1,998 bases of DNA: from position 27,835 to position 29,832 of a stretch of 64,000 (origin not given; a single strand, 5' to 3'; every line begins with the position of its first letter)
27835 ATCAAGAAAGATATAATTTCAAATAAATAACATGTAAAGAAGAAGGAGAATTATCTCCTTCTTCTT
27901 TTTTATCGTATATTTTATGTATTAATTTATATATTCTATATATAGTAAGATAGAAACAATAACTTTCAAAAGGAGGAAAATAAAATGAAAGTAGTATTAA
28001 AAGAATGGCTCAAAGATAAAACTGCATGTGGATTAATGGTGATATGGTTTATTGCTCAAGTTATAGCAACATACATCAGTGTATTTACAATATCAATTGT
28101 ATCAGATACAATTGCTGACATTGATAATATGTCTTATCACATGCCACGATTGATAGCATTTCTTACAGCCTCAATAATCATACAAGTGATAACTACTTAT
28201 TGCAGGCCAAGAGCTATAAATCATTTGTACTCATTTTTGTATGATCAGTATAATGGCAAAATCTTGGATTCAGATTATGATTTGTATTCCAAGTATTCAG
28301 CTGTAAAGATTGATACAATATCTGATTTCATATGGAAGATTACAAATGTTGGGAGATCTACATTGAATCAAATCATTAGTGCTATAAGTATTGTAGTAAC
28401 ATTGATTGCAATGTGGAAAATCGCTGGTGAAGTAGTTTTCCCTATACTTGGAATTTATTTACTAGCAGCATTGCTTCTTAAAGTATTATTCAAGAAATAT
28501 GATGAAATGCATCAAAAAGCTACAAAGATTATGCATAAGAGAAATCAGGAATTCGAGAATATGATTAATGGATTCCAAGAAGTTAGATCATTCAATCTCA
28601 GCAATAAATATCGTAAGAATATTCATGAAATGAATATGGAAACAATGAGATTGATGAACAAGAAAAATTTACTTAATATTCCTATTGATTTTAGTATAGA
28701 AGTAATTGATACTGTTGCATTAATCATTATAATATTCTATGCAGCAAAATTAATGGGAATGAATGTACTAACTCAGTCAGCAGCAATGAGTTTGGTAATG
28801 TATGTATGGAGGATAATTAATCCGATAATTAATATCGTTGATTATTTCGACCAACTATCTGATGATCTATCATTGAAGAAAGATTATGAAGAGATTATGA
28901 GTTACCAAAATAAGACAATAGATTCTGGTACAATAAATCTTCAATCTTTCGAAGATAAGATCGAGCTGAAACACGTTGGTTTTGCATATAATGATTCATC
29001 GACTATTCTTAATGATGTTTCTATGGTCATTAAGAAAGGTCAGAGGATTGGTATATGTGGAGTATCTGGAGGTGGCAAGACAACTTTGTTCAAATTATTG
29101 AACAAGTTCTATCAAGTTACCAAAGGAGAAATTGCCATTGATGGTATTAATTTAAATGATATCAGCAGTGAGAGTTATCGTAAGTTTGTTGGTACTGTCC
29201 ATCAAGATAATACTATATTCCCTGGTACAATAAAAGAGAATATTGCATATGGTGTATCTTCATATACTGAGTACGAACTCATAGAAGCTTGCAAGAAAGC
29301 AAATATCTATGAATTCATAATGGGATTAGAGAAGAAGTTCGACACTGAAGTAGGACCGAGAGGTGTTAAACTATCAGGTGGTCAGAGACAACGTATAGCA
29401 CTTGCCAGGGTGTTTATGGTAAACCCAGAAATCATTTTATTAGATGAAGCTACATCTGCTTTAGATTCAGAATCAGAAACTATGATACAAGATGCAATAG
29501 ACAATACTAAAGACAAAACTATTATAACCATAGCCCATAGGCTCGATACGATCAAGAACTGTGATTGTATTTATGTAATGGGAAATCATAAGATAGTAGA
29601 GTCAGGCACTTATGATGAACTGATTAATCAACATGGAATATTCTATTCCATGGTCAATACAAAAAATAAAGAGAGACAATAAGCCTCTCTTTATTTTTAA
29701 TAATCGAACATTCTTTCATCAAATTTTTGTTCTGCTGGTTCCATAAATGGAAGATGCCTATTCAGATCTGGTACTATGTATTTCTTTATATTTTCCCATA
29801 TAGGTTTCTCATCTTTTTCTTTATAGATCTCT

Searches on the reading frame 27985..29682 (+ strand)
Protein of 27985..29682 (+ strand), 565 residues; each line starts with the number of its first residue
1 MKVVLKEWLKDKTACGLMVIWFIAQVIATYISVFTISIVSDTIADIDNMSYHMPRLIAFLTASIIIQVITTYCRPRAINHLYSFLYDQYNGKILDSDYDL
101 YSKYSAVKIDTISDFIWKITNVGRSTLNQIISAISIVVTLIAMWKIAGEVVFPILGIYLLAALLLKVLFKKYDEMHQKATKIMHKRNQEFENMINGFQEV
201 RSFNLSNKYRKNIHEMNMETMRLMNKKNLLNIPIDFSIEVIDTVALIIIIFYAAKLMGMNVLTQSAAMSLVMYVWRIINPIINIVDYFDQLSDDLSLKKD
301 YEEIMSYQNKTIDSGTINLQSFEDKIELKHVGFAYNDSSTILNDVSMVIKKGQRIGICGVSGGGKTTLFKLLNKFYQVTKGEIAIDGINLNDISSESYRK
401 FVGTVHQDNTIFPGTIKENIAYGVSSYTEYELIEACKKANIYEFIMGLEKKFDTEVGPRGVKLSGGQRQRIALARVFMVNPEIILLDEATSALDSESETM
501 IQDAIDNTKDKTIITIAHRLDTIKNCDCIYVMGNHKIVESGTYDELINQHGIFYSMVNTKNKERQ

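Call 48: search_protein_families(library=phrogs, proteins=[window:27985-29682:+], max_evalue=0.00001)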
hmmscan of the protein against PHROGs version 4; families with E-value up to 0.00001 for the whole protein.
window:27985-29682:+ (565 aa): 3 families
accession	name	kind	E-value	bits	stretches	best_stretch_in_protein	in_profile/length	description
phrog_2392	-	moron, auxiliary metabolic gene and host takeover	2.4e-128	430.5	1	16-563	165-719/726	ABC transporter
phrog_293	-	moron, auxiliary metabolic gene and host takeover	4.4e-53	181.6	1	215-548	23-358/1058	ABC transporter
phrog_23675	-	unknown function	4.8e-11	43.7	1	458-549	34-128/143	-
